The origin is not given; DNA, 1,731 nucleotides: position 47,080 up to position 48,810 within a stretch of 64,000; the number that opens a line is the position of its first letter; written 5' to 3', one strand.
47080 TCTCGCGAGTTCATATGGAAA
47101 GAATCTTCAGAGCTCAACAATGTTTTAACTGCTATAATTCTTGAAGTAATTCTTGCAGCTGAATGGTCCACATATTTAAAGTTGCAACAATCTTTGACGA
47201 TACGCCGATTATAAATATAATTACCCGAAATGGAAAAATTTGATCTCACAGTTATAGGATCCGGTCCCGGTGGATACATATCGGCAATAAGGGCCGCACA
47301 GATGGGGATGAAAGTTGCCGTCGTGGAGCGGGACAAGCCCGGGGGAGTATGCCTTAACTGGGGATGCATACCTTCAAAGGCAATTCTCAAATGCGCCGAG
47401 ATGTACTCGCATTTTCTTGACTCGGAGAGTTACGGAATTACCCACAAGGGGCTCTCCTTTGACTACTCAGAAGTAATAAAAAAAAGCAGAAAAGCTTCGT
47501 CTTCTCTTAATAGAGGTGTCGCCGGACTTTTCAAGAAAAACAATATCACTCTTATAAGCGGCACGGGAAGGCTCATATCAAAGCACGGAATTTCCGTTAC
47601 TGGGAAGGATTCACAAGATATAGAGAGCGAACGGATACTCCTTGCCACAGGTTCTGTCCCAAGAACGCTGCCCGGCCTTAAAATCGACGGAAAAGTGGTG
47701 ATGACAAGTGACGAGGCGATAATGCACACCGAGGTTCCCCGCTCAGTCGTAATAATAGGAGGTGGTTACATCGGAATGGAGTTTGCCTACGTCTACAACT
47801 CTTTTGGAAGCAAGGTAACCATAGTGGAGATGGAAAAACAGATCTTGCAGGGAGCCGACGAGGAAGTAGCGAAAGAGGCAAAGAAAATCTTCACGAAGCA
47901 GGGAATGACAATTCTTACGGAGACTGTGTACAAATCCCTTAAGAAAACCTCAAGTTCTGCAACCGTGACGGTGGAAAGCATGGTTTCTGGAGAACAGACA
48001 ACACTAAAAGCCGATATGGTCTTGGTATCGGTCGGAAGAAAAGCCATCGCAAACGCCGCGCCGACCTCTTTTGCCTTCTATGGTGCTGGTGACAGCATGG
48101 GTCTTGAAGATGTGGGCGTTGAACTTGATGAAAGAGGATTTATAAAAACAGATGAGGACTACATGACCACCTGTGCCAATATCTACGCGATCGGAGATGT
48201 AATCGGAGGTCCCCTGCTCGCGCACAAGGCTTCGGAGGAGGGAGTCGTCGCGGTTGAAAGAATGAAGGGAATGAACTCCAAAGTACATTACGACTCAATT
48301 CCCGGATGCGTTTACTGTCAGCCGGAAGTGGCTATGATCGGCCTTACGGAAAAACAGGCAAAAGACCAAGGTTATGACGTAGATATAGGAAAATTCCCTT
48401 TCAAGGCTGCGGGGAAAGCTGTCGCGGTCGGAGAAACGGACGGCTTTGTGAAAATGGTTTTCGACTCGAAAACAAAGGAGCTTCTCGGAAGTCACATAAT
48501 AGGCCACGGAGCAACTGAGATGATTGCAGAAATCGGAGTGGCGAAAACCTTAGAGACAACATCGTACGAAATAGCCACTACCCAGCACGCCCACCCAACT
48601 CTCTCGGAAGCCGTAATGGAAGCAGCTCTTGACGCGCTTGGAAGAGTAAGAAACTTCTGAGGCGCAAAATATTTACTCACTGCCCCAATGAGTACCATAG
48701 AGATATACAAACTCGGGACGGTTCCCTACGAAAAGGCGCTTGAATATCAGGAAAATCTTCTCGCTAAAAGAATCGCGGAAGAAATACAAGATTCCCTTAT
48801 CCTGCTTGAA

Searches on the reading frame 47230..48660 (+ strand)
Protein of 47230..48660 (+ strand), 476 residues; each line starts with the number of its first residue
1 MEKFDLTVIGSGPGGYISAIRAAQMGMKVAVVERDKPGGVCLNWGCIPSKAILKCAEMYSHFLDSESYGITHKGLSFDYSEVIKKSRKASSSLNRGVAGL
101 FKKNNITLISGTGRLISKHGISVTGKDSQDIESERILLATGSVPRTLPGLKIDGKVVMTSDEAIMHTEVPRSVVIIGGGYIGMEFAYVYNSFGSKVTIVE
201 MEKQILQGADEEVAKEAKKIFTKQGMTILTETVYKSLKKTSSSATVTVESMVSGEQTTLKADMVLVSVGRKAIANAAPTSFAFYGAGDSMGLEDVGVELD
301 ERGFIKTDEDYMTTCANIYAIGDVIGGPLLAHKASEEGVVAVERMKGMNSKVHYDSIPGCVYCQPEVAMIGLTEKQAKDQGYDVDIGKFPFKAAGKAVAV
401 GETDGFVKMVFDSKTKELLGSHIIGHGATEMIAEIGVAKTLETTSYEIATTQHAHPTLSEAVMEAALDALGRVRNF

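Call 35: find_encoding_contigs(protein=window:47230-48660:+, flank=4000, max_places=10)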
Protein window:47230-48660:+ (476 aa): 1 contig read that carries it; 1 place shown.
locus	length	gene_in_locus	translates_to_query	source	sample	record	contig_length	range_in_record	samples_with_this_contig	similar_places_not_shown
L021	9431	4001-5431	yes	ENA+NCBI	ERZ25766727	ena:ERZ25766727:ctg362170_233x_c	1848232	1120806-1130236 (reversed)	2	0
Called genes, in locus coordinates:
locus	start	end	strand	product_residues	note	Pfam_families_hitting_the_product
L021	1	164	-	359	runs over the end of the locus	PF00226:DnaJ, PF01556:DnaJ_C, PF00684:DnaJ_CXXCXGXG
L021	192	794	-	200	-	PF01025:GrpE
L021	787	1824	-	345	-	PF01628:HrcA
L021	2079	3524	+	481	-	-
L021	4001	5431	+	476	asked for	PF00890:FAD_binding_2 (faint), PF01134:GIDA (faint), PF07992:Pyr_redox_2, PF12831:FAD_oxidored (weak), PF13738:Pyr_redox_3 (weak), PF00070:Pyr_redox, PF02737:3HCDH_N (weak), PF02852:Pyr_redox_dim, +4 more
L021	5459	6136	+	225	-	PF21948:LplA-B_cat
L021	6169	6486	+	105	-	PF12895:ANAPC3 (weak), PF13181:TPR_8 (faint), PF00515:TPR_1 (faint), PF07719:TPR_2 (faint), PF13424:TPR_12 (faint), PF13432:TPR_16 (faint), PF14559:TPR_19 (faint), PF13431:TPR_17 (faint)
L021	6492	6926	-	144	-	PF00892:EamA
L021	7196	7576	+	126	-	PF00072:Response_reg (weak)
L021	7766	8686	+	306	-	PF01063:Aminotran_4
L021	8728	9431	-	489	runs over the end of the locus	PF02789:Peptidase_M17_N, PF00883:Peptidase_M17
